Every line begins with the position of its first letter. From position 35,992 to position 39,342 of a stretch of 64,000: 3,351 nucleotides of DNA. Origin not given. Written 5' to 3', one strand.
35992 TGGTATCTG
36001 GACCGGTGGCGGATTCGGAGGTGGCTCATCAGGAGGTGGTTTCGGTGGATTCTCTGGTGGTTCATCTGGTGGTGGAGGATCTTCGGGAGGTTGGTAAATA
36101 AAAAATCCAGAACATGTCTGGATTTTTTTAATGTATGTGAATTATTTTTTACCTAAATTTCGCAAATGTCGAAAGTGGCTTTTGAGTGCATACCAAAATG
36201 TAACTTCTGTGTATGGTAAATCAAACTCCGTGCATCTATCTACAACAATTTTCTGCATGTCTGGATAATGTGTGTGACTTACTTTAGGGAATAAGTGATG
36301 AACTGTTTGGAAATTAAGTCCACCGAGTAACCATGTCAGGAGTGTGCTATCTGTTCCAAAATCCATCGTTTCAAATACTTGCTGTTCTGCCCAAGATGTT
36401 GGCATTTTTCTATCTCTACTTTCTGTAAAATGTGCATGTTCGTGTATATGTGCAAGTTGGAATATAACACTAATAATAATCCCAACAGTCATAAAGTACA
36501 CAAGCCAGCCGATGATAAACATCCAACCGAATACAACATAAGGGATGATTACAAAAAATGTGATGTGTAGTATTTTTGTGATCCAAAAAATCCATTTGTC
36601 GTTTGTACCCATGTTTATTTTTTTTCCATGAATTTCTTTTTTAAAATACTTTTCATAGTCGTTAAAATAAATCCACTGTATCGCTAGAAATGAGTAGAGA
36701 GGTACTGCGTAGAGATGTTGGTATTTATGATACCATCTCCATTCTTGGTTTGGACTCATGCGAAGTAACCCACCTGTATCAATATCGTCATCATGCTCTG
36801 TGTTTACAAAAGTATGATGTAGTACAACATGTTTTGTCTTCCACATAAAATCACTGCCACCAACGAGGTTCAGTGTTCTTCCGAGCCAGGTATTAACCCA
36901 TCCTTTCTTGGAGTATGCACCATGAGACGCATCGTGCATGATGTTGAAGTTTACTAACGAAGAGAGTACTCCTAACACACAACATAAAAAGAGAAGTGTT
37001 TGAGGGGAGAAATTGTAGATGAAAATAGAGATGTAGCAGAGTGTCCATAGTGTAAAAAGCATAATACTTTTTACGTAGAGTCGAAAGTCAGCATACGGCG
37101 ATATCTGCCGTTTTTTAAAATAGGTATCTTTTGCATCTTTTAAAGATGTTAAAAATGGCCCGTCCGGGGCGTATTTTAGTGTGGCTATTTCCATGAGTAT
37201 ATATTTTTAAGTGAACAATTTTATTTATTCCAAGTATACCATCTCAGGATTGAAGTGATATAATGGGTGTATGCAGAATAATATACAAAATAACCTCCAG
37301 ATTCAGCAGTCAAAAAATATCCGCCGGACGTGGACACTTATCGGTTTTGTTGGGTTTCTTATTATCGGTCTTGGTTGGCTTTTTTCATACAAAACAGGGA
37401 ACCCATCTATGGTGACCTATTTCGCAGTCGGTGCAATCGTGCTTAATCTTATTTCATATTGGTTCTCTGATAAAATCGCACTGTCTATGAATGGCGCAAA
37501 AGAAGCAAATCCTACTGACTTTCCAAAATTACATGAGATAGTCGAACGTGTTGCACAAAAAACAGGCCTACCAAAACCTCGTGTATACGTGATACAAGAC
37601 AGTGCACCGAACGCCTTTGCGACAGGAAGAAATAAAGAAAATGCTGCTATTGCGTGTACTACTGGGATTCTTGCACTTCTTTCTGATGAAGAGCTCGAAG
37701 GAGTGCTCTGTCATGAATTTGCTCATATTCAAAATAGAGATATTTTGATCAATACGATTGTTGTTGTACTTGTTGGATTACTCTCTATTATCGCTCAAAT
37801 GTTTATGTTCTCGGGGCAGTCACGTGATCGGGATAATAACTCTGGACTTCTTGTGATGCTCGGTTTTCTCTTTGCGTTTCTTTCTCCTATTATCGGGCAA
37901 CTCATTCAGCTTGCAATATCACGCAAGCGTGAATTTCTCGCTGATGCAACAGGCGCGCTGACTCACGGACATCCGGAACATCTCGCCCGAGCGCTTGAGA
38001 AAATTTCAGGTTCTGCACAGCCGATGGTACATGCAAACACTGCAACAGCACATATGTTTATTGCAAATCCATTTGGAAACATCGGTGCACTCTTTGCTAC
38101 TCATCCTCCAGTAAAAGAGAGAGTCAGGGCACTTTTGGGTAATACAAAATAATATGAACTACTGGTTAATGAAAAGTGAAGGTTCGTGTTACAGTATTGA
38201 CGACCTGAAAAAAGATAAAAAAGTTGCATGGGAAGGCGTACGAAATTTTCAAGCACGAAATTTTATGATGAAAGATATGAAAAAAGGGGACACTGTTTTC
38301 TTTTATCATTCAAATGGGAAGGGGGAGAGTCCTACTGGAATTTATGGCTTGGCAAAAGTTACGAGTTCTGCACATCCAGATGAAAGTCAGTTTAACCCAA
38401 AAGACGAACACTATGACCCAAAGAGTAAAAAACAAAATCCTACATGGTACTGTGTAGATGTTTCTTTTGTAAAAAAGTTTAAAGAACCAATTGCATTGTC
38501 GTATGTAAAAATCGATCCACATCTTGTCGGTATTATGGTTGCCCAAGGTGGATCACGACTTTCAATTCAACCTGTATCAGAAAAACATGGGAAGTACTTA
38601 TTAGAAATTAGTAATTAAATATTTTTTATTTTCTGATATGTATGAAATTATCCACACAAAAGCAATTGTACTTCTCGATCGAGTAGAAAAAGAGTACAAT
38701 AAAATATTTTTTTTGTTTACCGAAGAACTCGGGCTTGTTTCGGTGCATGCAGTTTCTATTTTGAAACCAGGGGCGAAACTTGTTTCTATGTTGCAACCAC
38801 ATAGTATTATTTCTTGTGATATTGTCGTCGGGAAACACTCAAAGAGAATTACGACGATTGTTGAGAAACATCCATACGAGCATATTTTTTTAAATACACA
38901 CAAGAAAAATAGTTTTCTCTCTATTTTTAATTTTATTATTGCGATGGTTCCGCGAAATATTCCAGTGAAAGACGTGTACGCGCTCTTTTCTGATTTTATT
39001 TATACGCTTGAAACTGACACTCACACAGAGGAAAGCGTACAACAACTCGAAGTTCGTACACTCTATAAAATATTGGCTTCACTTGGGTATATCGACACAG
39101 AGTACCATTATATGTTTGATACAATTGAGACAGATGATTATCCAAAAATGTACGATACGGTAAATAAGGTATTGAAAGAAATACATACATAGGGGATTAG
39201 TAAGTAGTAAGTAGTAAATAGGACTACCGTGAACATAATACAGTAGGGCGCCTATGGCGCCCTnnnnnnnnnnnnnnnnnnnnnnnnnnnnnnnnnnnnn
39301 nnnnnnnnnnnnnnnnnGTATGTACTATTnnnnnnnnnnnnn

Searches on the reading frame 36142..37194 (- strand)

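Call 71: search_protein_families(library=pfam, proteins=[window:36142-37194:-], max_evalue=0.00001)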
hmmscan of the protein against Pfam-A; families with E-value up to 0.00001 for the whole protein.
window:36142-37194:- (350 aa): 1 family
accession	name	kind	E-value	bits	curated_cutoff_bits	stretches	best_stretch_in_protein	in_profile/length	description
PF00487.30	FA_desaturase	-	1.6e-43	149.7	29.7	1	68-330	6-251/253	Fatty acid desaturase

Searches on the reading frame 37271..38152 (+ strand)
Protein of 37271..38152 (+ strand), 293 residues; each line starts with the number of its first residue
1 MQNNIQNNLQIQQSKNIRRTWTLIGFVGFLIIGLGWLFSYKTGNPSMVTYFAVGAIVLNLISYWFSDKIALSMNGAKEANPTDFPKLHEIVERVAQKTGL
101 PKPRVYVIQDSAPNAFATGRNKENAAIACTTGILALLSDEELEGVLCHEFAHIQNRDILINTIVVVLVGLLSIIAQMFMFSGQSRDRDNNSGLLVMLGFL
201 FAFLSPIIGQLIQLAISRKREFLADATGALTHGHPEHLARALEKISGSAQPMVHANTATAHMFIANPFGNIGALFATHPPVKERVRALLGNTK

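Call 71: search_protein_families(library=pfam, proteins=[window:37271-38152:+], max_evalue=0.00001)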
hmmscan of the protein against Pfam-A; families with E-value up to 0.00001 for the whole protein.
window:37271-38152:+ (293 aa): 1 family
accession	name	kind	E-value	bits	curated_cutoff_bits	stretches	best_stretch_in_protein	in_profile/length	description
PF01435.24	Peptidase_M48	-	2.1e-37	129.2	20.3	1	83-289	3-183/186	Peptidase family M48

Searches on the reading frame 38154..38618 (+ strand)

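Call 71: search_protein_families(library=pfam, proteins=[window:38154-38618:+], max_evalue=0.00001)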
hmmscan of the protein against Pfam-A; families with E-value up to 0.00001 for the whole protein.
window:38154-38618:+ (154 aa): 1 family
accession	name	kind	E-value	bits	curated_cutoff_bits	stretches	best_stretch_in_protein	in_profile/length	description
PF01878.24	EVE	-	8e-51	172.3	23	1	2-151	1-144/145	EVE domain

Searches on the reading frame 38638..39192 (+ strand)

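Call 71: search_protein_families(library=pfam, proteins=[window:38638-39192:+], max_evalue=0.00001)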
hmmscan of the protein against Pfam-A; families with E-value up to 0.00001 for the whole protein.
window:38638-39192:+ (184 aa): 1 family
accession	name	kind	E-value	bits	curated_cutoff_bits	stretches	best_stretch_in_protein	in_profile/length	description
PF11967.14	RecO_N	-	9.2e-07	29.2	27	1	4-72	3-72/80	Recombination protein O N terminal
